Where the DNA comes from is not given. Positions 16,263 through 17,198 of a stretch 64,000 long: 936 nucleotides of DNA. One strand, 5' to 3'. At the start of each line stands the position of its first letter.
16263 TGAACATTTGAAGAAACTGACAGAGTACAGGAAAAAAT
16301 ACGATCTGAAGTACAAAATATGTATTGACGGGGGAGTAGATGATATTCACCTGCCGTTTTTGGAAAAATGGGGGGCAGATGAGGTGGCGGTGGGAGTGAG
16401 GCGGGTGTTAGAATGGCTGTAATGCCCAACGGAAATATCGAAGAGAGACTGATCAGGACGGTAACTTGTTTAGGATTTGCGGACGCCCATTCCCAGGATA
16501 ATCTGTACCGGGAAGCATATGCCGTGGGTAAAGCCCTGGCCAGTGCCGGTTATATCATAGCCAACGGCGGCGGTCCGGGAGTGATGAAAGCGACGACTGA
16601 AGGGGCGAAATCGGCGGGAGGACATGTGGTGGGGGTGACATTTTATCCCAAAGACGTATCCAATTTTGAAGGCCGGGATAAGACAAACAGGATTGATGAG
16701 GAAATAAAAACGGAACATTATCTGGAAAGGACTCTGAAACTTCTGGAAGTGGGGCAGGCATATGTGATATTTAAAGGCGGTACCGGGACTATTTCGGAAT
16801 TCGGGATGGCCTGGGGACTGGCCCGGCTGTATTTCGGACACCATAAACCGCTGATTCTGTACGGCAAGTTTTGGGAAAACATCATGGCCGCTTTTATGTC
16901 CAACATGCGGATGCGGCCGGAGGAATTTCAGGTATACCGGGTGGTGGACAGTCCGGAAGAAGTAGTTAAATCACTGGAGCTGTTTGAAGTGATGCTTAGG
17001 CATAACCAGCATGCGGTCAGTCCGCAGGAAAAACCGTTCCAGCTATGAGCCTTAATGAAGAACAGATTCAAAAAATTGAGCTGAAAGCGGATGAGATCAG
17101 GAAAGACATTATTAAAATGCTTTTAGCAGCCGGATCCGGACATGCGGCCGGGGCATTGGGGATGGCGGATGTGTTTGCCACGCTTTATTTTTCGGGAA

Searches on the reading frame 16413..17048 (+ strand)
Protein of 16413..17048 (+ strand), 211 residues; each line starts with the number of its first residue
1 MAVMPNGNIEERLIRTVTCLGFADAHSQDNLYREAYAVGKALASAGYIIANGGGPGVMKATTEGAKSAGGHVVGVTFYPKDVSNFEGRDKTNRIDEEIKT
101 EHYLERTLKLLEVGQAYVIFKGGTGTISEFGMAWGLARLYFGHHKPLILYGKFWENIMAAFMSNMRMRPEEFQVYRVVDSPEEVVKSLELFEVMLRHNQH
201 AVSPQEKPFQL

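Call 57: find_encoding_contigs(protein=window:16413-17048:+, flank=10000, max_places=5)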
Protein window:16413-17048:+ (211 aa): no gene with exactly this product is on record in the collection.

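Call 58: find_encoding_contigs(protein=window:16425-17048:+, flank=10000, max_places=5)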
Protein window:16425-17048:+ (207 aa): no gene with exactly this product is on record in the collection.
